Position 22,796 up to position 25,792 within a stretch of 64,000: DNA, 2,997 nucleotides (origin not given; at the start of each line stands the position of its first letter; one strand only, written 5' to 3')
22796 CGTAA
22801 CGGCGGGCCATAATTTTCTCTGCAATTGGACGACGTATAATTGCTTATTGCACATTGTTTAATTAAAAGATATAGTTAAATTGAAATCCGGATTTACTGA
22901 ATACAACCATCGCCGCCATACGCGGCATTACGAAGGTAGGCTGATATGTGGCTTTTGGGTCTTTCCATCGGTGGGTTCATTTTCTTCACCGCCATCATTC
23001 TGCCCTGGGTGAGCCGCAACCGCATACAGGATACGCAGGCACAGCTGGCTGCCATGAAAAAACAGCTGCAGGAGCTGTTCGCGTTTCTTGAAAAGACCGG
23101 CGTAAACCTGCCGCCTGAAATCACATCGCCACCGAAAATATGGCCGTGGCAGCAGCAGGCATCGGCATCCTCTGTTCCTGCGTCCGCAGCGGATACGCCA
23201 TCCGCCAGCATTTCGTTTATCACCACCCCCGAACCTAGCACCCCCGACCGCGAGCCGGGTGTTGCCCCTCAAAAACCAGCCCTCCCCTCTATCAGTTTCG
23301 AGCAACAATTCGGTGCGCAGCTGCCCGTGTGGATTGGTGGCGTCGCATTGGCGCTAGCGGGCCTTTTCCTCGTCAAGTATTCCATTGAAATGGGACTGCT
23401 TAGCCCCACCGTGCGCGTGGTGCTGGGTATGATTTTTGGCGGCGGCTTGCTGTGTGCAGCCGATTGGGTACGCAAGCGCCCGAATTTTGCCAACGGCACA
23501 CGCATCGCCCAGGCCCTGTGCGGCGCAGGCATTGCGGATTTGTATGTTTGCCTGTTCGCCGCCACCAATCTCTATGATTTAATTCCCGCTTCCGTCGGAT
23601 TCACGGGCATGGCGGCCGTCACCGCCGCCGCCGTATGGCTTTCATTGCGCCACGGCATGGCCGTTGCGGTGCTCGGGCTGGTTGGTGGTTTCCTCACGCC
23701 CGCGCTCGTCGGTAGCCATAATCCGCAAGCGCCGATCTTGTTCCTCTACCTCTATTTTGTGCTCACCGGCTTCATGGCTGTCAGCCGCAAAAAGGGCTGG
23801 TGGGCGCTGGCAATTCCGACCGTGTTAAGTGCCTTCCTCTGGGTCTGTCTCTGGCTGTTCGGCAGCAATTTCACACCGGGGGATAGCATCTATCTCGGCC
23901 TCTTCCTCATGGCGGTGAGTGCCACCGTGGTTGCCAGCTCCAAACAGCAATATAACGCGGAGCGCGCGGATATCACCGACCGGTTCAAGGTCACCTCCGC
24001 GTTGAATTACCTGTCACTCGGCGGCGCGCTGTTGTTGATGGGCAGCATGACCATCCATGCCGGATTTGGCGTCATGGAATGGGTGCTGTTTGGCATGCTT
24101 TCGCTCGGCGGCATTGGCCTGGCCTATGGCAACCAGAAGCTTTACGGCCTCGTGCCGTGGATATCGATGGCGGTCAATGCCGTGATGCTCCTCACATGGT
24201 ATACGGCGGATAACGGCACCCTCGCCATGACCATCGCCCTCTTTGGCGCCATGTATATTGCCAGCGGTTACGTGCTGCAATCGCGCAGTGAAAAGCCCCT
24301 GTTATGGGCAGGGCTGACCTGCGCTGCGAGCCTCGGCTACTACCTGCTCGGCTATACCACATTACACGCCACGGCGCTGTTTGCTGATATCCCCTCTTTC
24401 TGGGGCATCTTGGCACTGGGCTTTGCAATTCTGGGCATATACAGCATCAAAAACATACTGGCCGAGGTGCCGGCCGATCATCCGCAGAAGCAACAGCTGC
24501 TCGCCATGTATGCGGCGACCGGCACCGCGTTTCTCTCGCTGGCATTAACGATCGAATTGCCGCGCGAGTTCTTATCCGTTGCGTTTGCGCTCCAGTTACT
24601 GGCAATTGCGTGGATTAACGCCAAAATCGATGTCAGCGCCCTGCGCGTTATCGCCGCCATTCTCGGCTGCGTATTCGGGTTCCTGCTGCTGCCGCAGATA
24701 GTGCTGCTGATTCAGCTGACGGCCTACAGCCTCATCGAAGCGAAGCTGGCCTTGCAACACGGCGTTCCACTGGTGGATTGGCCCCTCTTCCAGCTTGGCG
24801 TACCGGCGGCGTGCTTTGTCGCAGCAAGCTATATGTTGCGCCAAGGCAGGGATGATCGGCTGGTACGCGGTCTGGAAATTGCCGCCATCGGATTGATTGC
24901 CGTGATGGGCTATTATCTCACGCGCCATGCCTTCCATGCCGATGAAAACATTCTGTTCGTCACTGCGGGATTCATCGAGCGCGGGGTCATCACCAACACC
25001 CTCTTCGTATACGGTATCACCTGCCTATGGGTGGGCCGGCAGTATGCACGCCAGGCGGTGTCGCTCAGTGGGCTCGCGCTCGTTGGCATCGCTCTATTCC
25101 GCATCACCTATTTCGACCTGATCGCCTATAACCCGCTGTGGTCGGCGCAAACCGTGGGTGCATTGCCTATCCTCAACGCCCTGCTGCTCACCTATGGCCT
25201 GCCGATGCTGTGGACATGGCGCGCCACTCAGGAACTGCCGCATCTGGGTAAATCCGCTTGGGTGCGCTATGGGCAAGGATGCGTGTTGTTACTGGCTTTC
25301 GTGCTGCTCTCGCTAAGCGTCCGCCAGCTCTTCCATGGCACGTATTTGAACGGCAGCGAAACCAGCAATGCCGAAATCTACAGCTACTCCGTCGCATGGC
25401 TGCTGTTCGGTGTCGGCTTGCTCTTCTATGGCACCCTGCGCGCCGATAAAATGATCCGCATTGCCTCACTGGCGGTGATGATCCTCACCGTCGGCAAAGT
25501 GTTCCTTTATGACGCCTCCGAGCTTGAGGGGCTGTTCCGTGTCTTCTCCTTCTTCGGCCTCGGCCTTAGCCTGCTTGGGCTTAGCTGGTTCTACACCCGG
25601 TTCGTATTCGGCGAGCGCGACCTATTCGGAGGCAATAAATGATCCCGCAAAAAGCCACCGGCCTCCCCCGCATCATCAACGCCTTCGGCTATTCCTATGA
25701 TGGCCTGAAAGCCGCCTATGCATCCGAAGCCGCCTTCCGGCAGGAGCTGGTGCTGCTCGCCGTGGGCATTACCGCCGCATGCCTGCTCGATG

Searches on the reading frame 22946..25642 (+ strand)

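Call 22: search_protein_families(library=pfam, proteins=[window:22946-25642:+], max_evalue=0.001)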
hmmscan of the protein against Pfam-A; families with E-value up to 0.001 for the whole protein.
window:22946-25642:+ (898 aa): 1 family
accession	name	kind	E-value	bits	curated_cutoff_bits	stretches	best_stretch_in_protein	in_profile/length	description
PF10101.14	DUF2339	-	4.9e-109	366.4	33.6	1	124-886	2-659/659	Predicted membrane protein (DUF2339)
